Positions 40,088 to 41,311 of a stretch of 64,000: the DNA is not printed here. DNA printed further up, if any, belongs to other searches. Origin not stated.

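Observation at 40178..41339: Intact IS1-family element whose perfect 25-bp inverted repeats supply the C-termini and stop codons of both convergent neighbours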

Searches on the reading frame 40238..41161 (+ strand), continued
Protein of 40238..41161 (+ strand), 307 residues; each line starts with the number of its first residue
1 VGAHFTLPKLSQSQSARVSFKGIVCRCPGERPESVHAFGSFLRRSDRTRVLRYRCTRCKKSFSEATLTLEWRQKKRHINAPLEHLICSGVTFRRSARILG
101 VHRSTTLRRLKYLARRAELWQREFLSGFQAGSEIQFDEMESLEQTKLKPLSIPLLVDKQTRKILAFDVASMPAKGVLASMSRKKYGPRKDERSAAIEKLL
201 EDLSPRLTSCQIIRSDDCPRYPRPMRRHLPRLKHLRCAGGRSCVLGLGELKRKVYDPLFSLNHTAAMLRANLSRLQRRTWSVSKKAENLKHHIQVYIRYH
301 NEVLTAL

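Call 53: fold_search(model_id=the predicted structure, library=pdb)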
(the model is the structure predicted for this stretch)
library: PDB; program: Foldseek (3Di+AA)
matches with E <= 10: 804; with E <= 0.001: 12
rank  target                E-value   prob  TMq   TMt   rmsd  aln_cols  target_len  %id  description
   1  6xg8_A                7.5e-05  1.00  0.40  0.30  15.6       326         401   13  ISCth4 transposase, pre-cleaved complex, PCC (released 2020-10-14)
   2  6xgx_A                9.3e-05  1.00  0.39  0.29   4.6       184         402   16  ISCth4 transposase, strand transfer complex 1, STC1 (released 2020-10-14)
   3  5ejk_H                1.5e-04  1.00  0.35  0.37  10.0       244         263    9  Crystal structure of the Rous sarcoma virus intasome (released 2016-02-17)
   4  7ut1_B                2.4e-04  1.00  0.28  0.32  11.0       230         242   13  Higher-order assembly of multiple MMTV strand transfer complex intasomes (released 2022-08-24)
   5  7usf_B                3.1e-04  1.00  0.31  0.34  12.2       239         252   14  Mouse mammary tumor virus strand transfer complex intasome (released 2022-08-24)
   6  4u7b_A                3.1e-04  0.97  0.23  0.20  18.7       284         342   12  Crystal structure of a pre-cleavage Mos1 transpososome (released 2015-02-11)
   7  6xgx_B                7.1e-04  1.00  0.39  0.32   4.3       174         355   14  ISCth4 transposase, strand transfer complex 1, STC1 (released 2020-10-14)
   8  2f7t                  7.5e-04  1.00  0.28  0.37  14.5       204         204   13  Crystal structure of the catalytic domain of Mos1 mariner transposase (released 2006-03-28)
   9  3hos_A                8.8e-04  0.97  0.27  0.23  18.9       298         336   12  Crystal structure of the mariner Mos1 paired end complex with Mg (released 2009-09-22)
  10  3hot_B                8.8e-04  0.96  0.25  0.22  17.4       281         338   12  Crystal structure of the Mos1 mariner paired end complex with Mn (released 2009-09-22)
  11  7ut1_h                9.8e-04  1.00  0.30  0.35  11.6       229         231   13  Higher-order assembly of multiple MMTV strand transfer complex intasomes (released 2022-08-24)
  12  5hoo_A                9.8e-04  0.99  0.31  0.27  17.0       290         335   12  Crystal structure of the Mos1 Strand Transfer Complex (released 2016-06-01)
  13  7ut1_f                1.2e-03  1.00  0.30  0.33  10.9       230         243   13  Higher-order assembly of multiple MMTV strand transfer complex intasomes (released 2022-08-24)
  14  5hoo_B                1.2e-03  0.99  0.31  0.27  17.1       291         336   12  Crystal structure of the Mos1 Strand Transfer Complex (released 2016-06-01)
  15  6xg8_B                1.4e-03  1.00  0.40  0.33   5.4       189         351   14  ISCth4 transposase, pre-cleaved complex, PCC (released 2020-10-14)
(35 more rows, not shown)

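Call 54: search_protein_families(library=ncbifam, alignment_id=A1, max_evalue=0.01)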
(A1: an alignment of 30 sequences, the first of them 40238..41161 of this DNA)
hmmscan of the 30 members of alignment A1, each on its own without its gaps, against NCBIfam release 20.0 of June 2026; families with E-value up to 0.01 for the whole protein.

A. member 1, window:40238-41161:+ (307 aa): 2 families
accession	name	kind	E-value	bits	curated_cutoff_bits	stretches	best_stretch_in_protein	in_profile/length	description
NF033558.1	transpos_IS1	equivalog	1.6e-11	44.5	100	1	50-172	19-136/199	IS1 family transposase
NF033550.5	transpos_ISL3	equivalog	0.002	17.3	180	1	48-119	45-117/370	ISL3 family transposase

B. families by the number of members that match (of 30 scanned): 10 families
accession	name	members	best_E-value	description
NF033558.1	transpos_IS1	30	4.5e-17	IS1 family transposase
NF033550.5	transpos_ISL3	17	4.9e-06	ISL3 family transposase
NF050000.1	IS1_IS1595_Zn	3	0.00031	IS1/IS1595 family N-terminal zinc-binding domain-containing protein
NF033547.1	transpos_IS1595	2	0.00067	IS1595 family transposase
NF040595.1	HTH_Cbp1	2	0.0035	CRISPR DNA repeat-binding protein Cbp1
NF048018.1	IS256_N_4Cys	1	0.0024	transposase-like zinc-binding domain-containing protein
NF009170.0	PRK12517.1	1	0.0045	RNA polymerase sigma factor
TIGR01884.1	cas_HTH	1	0.0052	CRISPR-associated CARF protein Csa3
NF048019.1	IS256_Zn_var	1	0.009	IS256 family transposase, variant Zn-binding type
NF001659.0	PRK00430.1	1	0.0095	DNA-binding transcriptional regulator Fis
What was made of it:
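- On IS1 family: All 30 family members match NF033558 significantly, best E 4.5e-17 (call 54).
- Closest known: IS1595 family. Same: It shares the type of N-terminal zinc-binding domain (NCBIfam NF050000 is defined for both IS1 and IS1595; it matched 3 of 30 members, call 54).
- Closest known: IS1595 family. Different: The IS1595 model matches only 2 of 30 family members, at E >= 7e-4, whereas the IS1 model matches 30 of 30 (call 54).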

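Call 62: find_encoding_contigs(protein=P0003, flank=1500, max_places=6)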
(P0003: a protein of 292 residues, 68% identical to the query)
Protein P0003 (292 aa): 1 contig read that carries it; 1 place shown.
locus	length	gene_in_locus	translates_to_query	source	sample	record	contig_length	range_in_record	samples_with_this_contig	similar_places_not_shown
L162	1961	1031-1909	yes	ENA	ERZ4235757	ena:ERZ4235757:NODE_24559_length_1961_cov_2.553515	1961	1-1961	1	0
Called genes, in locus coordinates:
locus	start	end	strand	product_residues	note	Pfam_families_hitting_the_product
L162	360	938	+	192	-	PF00498:FHA, PF16697:Yop-YscD_cpl (weak)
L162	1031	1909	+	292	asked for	-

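Call 63: find_encoding_contigs(protein=P0246, flank=1500, max_places=6)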
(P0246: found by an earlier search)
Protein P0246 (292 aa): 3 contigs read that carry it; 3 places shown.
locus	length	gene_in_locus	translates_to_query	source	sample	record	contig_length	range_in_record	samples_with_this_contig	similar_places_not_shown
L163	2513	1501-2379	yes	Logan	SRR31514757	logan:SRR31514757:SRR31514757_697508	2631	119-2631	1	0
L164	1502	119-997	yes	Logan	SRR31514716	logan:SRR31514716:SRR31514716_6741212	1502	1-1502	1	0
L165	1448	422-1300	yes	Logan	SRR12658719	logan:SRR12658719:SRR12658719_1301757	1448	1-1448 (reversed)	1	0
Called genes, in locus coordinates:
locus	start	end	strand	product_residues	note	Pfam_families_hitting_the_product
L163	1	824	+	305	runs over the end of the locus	PF07949:YbbR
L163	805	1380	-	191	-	PF00255:GSHPx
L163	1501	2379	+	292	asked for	-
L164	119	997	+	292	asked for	-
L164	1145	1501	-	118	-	?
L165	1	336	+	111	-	?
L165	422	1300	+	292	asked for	-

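Call 72: search_dna_similar(query=window:40307-41161:+, collection=plasmids, mode=protein, max_evalue=0.001, max_rows=20)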
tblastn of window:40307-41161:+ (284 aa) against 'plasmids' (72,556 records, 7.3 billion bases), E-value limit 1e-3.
Records with a match: 2; places in all: 2; records where one place covers at least 80% of the query: 1.
Best place of each record, by identity: <60% 2.
By first word of the organism name: Emticicia 1; Deinococcus 1.
By predicted mobility (MOB-suite, as given by PLSDB): non-mobilizable 1; mobilizable 1.
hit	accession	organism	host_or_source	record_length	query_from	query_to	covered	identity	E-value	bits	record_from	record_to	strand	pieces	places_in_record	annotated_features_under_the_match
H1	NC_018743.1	Emticicia oligotrophica DSM 17448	warm spring water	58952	3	278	97%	22.9%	4e-5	52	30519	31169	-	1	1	IS1 family transposase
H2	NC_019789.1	Deinococcus peraridilitoris DSM 19664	-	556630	18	146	45%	27.3%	3e-4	49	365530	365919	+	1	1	IS1 transposase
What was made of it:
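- The nearest annotated relatives are 'IS1 family transposase' genes at 23-27% identity (call 72).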

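Call 74: get_annotated_region(hit=H1, flank=600)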
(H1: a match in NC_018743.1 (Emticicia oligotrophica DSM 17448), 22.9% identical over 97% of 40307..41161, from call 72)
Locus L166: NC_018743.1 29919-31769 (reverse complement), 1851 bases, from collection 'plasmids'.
description: Emticicia oligotrophica DSM 17448 plasmid pEMTOL03, complete sequence
organism: Emticicia oligotrophica DSM 17448 (NCBI taxid 929562)
taxonomy: Bacteria; Bacteroidota; Cytophagia; Cytophagales; Leadbetterellaceae; Emticicia; Emticicia oligotrophica; Emticicia oligotrophica DSM 17448
host: -; source: warm spring water; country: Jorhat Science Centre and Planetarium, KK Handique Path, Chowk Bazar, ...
typing (MOB-suite, as given by PLSDB): non-mobilizable; replicon rep_cluster_1180
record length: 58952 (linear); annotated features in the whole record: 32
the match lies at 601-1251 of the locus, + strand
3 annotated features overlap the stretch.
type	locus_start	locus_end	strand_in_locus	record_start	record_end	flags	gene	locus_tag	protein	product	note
CDS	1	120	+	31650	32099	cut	-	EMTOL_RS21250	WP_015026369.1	SMI1/KNR4 family protein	-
CDS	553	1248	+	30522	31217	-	-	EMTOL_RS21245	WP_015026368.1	IS1 family transposase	-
CDS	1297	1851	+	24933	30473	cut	-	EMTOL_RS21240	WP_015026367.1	hypothetical protein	-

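Call 76: search_protein_families(library=ncbifam, proteins=[L166:553-1248:+], max_evalue=0.001)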
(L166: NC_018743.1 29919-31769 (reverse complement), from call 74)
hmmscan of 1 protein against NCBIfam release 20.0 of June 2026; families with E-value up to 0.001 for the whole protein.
L166:553-1248:+ (231 aa): 6 families
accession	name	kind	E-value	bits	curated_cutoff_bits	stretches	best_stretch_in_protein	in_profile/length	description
NF033558.1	transpos_IS1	equivalog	1.1e-48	165.8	100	1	18-210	1-199/199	IS1 family transposase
NF048018.1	IS256_N_4Cys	domain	3.2e-09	37.3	27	1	17-46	1-31/31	transposase-like zinc-binding domain-containing protein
NF050000.1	IS1_IS1595_Zn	domain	9.7e-09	35.6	28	1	18-48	1-33/34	IS1/IS1595 family N-terminal zinc-binding domain-containing protein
NF048019.1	IS256_Zn_var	equivalog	2.9e-08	33.3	150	1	22-159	5-136/304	IS256 family transposase, variant Zn-binding type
NF033587.1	transpos_IS6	equivalog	5.5e-07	29.5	125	1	78-227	35-194/202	IS6 family transposase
NF033547.1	transpos_IS1595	equivalog_domain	1.8e-06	28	75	1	68-197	20-179/215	IS1595 family transposase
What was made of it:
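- On IS1 family: A bona fide single-ORF IS1 transposase scores 165.8 (call 76).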

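Call 79: search_protein_representatives(alignment_id=A2)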
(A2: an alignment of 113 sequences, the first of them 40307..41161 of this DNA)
Query: 113 sequences, 300 profile positions. Proteins with E-value up to 0.001 (for the whole library): 2466; up to 1e-10: 1407; up to 1e-30: 562. The best 150 are listed.
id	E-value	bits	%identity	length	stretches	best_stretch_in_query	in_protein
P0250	2.5e-134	463.8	-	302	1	1-296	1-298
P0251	6.8e-128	442.6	-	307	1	1-296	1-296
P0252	1.5e-126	438.3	-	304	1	19-297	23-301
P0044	1.3e-122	425.4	-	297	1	10-296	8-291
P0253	3.5e-122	423.9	-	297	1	1-296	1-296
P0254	7.8e-122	422.7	-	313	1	4-297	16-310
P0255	4.7e-120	416.9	-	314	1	5-295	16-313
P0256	6.8e-119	413.1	-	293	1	1-296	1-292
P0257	2.9e-118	411.0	-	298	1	1-296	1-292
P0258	1.2e-115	402.4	-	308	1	4-294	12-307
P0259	9.5e-115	399.5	-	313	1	4-297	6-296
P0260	1.0e-112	392.8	-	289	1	20-298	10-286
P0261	1.1e-111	389.4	-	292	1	1-296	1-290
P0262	2.2e-111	388.4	-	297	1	13-296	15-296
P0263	1.2e-110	386.1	-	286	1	1-295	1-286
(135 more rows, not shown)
